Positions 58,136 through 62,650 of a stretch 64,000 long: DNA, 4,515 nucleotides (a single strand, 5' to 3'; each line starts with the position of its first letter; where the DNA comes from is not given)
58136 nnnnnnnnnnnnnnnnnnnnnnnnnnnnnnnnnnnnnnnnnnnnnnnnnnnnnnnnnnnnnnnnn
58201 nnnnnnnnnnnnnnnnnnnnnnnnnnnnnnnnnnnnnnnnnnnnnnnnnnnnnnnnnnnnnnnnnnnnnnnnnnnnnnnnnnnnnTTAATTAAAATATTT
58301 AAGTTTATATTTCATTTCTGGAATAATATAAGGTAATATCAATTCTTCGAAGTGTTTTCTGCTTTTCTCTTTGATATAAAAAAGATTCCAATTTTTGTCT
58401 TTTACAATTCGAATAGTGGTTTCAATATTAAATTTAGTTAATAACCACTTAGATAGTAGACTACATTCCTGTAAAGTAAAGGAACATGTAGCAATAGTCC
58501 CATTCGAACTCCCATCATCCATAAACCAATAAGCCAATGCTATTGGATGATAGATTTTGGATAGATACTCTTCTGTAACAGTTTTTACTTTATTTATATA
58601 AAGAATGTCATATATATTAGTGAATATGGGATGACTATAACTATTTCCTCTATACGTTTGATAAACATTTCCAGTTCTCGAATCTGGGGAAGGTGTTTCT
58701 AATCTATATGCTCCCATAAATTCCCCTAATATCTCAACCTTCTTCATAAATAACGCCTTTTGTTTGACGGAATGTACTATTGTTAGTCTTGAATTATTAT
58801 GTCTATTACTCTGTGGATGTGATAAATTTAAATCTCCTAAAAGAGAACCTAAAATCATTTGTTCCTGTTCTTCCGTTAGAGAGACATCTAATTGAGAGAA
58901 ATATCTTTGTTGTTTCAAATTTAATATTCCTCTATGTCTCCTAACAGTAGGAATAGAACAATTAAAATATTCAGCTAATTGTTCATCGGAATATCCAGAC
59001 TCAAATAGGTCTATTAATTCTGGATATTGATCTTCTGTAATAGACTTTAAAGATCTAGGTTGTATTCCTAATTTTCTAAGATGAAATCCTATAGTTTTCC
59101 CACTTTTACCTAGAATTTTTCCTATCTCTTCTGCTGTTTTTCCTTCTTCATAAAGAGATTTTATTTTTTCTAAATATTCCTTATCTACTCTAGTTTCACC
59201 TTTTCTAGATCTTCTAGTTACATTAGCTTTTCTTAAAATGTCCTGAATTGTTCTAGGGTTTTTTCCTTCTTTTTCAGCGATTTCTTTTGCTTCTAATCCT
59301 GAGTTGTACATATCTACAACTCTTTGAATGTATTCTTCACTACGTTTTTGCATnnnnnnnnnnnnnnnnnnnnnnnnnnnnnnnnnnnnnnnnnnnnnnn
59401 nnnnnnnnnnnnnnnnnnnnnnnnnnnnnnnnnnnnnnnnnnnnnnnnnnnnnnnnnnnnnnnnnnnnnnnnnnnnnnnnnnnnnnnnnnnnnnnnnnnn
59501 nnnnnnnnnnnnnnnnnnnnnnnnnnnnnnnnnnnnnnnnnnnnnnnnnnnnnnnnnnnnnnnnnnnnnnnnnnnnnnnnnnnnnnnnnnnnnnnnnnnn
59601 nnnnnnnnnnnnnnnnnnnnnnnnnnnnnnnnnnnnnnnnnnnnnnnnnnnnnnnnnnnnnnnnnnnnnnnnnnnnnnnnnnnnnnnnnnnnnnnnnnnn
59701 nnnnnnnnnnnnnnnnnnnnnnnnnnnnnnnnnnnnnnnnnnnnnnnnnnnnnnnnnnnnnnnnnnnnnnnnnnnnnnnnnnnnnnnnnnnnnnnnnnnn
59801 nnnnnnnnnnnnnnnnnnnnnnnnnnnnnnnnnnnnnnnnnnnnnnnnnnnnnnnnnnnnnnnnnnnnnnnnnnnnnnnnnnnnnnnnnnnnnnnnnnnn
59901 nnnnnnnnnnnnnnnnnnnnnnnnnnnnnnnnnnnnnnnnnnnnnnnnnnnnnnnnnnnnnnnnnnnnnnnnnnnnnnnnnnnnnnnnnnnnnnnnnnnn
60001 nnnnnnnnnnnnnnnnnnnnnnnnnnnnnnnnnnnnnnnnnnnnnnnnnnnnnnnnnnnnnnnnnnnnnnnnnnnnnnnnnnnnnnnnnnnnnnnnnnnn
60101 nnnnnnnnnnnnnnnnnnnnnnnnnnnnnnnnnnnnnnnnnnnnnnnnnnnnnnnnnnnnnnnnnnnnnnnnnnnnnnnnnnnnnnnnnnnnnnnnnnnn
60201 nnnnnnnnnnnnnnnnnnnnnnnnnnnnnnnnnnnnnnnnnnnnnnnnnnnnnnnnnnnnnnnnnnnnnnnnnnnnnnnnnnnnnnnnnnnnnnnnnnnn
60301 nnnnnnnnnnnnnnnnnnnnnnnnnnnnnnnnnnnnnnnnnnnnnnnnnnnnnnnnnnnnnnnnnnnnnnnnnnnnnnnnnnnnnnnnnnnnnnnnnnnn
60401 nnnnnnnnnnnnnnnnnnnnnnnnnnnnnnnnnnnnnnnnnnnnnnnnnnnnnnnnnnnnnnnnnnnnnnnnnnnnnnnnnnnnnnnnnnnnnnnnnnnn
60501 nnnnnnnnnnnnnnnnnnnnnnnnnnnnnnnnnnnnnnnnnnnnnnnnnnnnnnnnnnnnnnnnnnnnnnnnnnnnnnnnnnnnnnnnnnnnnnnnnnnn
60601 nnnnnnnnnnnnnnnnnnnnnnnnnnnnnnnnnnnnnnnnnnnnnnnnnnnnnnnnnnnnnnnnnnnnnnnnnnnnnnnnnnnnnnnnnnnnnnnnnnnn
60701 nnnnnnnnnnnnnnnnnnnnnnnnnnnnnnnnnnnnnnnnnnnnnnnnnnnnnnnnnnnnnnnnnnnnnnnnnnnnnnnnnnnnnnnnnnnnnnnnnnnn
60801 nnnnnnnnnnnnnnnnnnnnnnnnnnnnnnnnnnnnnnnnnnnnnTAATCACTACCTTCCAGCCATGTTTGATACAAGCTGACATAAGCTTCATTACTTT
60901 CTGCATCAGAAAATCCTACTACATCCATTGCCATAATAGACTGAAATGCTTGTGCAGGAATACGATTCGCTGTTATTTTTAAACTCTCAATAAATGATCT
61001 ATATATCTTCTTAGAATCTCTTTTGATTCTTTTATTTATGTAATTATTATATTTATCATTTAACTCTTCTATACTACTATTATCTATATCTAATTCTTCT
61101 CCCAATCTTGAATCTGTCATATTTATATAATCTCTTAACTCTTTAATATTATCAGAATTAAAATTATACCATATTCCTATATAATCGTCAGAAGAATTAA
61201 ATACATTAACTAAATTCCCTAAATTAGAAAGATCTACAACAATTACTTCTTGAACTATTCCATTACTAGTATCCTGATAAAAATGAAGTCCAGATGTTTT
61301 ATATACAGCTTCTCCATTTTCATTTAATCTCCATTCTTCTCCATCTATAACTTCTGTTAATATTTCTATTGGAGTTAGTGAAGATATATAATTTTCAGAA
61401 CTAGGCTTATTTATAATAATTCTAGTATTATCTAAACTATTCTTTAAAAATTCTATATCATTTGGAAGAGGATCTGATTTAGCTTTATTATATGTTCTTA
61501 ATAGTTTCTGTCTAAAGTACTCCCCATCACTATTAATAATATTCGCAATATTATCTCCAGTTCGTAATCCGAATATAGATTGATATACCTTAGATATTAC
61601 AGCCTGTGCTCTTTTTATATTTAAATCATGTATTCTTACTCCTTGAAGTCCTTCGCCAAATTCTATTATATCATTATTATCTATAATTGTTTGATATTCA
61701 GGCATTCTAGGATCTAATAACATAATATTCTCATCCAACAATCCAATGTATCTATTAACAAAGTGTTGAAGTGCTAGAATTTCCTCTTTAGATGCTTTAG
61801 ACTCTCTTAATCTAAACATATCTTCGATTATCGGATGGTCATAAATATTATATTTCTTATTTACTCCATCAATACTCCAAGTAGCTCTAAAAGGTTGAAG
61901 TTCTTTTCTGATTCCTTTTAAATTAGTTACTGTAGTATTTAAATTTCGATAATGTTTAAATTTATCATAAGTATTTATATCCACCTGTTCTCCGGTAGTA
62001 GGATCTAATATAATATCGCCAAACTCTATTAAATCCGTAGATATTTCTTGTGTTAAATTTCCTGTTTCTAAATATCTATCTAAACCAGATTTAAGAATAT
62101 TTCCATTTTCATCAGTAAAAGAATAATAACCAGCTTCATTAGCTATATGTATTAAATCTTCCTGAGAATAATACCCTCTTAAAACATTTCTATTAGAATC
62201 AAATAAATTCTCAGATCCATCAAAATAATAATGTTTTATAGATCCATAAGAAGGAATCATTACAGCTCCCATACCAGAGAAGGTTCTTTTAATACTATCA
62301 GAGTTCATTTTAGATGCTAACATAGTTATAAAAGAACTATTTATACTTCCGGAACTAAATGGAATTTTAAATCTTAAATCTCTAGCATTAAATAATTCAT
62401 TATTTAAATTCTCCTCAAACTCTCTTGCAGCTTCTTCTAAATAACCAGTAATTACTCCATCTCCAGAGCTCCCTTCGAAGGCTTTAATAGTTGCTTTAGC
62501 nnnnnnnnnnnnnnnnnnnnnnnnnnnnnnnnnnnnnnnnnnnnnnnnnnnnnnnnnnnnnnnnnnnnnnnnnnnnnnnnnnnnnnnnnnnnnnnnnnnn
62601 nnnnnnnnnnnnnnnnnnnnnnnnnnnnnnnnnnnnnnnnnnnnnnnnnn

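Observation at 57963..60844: Two sibling introns in the same giant gene, one empty and one with an endonuclease in the P1 loop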

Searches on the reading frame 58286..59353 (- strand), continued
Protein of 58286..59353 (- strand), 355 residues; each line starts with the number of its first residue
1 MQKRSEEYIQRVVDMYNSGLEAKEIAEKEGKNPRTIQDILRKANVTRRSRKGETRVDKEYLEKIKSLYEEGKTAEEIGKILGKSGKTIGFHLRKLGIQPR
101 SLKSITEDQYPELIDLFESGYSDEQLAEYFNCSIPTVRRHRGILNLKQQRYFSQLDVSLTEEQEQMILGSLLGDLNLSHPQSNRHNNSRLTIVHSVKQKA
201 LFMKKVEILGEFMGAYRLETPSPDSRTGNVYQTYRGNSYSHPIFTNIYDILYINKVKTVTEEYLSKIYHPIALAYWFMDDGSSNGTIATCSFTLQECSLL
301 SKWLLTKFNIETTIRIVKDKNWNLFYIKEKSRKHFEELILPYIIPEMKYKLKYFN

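Call 51: search_dna_similar(query=window:58286-59353:-, collection=phages, mode=protein, max_rows=25)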
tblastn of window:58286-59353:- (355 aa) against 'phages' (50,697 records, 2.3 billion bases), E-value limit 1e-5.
Records with a match: 15; places in all: 15; records where one place covers at least 80% of the query: 5.
Best place of each record, by identity: <60% 15.
By first word of the organism name: Prevotella 10; Bacteroides 4; uncultured 1.
By host as written in the record: Prevotella sp. 10; Bacteroides intestinalis DSM 108646 4; - 1.
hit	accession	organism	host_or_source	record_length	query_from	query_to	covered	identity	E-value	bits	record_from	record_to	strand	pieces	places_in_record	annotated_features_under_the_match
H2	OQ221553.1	Bacteroides phage PhiCrAssBcn18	Bacteroides intestinalis DSM 108646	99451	61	351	82%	29.4%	1e-20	99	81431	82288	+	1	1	hypothetical protein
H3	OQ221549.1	Bacteroides phage PhiCrAssBcn14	Bacteroides intestinalis DSM 108646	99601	61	351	82%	29.4%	1e-20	99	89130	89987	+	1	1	hypothetical protein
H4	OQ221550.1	Bacteroides phage PhiCrAssBcn15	Bacteroides intestinalis DSM 108646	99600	61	351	82%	29.4%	1e-20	99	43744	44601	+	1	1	hypothetical protein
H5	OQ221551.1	Bacteroides phage PhiCrAssBcn16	Bacteroides intestinalis DSM 108646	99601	61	351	82%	29.4%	1e-20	99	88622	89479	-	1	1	hypothetical protein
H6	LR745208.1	uncultured phage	metagenomic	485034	15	351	95%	23.2%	1e-14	81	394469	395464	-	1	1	record has no annotation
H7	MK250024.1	Prevotella phage Lak-B5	Prevotella sp.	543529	10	146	39%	31.5%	1e-7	60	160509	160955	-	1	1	record has no annotation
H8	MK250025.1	Prevotella phage Lak-B6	Prevotella sp.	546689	10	146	39%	31.5%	1e-7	60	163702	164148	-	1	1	record has no annotation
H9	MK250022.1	Prevotella phage Lak-B3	Prevotella sp.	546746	10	146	39%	31.5%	1e-7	60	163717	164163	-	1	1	record has no annotation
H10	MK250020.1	Prevotella phage Lak-B1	Prevotella sp.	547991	10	146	39%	31.5%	1e-7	60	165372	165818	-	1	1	record has no annotation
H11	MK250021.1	Prevotella phage Lak-B2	Prevotella sp.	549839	10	146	39%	31.5%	1e-7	60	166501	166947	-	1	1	record has no annotation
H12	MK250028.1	Prevotella phage Lak-B9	Prevotella sp.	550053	10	146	39%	31.5%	1e-7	60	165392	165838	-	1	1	record has no annotation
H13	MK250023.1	Prevotella phage Lak-B4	Prevotella sp.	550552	10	146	39%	31.5%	1e-7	60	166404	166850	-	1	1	record has no annotation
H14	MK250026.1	Prevotella phage Lak-B7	Prevotella sp.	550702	10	146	39%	31.5%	1e-7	60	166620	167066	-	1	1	record has no annotation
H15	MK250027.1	Prevotella phage Lak-B8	Prevotella sp.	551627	10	146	39%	31.5%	1e-7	60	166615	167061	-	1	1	record has no annotation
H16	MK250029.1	Prevotella phage Lak-C1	Prevotella sp.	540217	10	146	39%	30.2%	2e-6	56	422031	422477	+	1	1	record has no annotation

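Call 62: find_encoding_contigs(protein=P0097, flank=4000, max_places=1)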
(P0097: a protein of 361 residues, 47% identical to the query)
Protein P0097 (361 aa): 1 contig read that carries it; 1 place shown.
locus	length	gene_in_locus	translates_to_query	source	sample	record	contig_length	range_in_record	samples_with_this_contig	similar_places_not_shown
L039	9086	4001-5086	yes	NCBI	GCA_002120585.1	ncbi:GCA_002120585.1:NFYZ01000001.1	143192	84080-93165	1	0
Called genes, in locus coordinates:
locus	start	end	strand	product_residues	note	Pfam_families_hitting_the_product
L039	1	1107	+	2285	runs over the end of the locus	-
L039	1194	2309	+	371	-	PF01710:HTH_Tnp_IS630 (faint), PF13411:MerR_1 (faint), PF13936:HTH_38 (faint), PF00196:GerE (faint), PF06056:Terminase_5 (faint), PF08281:Sigma70_r4_2 (faint), PF13384:HTH_23 (faint), PF13518:HTH_28 (faint), +1 more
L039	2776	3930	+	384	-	-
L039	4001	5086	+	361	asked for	PF00196:GerE (faint), PF08822:DUF1804 (faint), PF13936:HTH_38 (faint), PF14420:Clr5 (faint), PF14493:HTH_40 (faint), PF08281:Sigma70_r4_2 (faint), PF03161:LAGLIDADG_2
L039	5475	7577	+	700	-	-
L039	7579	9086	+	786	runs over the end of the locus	-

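Call 63: find_encoding_contigs(protein=P0114, flank=4000, max_places=1)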
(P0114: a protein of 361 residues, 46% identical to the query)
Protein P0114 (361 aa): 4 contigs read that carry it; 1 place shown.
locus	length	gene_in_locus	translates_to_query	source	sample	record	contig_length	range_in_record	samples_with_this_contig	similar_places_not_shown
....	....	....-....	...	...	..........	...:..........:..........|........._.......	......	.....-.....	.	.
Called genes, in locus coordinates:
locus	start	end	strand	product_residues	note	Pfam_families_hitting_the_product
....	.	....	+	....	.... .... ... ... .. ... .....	-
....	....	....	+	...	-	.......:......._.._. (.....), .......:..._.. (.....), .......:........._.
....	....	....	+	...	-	-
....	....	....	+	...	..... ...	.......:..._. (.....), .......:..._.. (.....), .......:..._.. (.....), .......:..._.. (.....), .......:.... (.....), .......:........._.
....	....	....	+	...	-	-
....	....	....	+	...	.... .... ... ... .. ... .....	-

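Call 64: find_encoding_contigs(protein=P0008, flank=4000, max_places=1)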
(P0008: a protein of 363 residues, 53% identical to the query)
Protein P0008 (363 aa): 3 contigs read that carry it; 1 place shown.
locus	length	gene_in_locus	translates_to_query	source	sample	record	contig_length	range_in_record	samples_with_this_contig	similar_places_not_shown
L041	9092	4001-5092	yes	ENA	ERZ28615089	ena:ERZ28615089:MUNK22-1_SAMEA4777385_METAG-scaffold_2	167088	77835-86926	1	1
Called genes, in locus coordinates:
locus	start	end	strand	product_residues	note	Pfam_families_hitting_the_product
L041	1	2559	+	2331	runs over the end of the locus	-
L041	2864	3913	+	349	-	-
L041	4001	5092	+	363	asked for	PF00196:GerE (faint), PF01022:HTH_5 (faint), PF08281:Sigma70_r4_2 (faint), PF13384:HTH_23 (faint), PF13936:HTH_38 (weak), PF14493:HTH_40 (faint), PF03161:LAGLIDADG_2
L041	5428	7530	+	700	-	-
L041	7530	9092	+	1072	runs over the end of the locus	PF13086:AAA_11 (faint), PF05970:PIF1, PF13245:AAA_19, PF13604:AAA_30, PF01443:Viral_helicase1 (faint), PF13538:UvrD_C_2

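Call 65: find_encoding_contigs(protein=P0099, flank=4000, max_places=1)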
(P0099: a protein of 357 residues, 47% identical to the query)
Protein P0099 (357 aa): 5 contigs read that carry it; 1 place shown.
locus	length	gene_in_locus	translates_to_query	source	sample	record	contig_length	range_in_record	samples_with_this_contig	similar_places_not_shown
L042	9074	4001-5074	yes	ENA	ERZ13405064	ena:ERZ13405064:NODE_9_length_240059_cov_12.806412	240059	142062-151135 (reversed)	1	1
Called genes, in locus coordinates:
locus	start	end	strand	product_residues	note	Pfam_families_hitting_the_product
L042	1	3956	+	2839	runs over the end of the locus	-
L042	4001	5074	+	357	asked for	PF12728:HTH_17 (faint), PF00196:GerE (faint), PF13518:HTH_28 (faint), PF13936:HTH_38 (faint), PF14493:HTH_40 (faint), PF03161:LAGLIDADG_2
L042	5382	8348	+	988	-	-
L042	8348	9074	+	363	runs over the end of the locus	-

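Call 96: search_solved_structures(query=window:58286-59353:-, max_evalue=0.01)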
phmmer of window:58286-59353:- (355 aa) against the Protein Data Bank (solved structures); distinct sequences matched with E-value up to 0.01: 7.
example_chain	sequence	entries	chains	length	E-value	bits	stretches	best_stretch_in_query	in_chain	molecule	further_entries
5a0m_B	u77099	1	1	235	3.9e-17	65.6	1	150-351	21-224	INTRON-ENCODED ENDONUCLEASE I-SCEI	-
3oor_A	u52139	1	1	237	4.7e-17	65.3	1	150-351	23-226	Intron encoded endonuclease I-SceI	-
1r7m_A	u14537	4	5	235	4.8e-17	65.3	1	150-351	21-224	Intron-encoded endonuclease I-SceI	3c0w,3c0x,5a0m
3ool_A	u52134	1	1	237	4.9e-17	65.3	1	150-351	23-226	Intron encoded endonuclease I-SceI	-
6x1j_A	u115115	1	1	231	1.4e-15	60.5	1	156-353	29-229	Probable intron-encoded endonuclease 1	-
8vd6_A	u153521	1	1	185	7.2e-11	45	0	57-85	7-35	CAP REPEAT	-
2lvs_A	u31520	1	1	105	5.1e-07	32.4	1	11-98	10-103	Putative uncharacterized protein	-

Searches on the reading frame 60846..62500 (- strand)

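Call 12: search_dna_similar(query=window:60846-62500:-, collection=phages, mode=protein, max_rows=25)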
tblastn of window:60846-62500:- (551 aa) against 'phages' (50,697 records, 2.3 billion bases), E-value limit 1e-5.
Records with a match: 1; places in all: 1; records where one place covers at least 80% of the query: 0.
Best place of each record, by identity: <60% 1.
By first word of the organism name: Bacteriophage 1.
By host as written in the record: - 1.
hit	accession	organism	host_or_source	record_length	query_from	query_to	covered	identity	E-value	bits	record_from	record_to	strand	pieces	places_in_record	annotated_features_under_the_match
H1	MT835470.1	Bacteriophage sp.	human fecal samples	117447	174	551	69%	25.8%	4e-13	79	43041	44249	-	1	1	record has no annotation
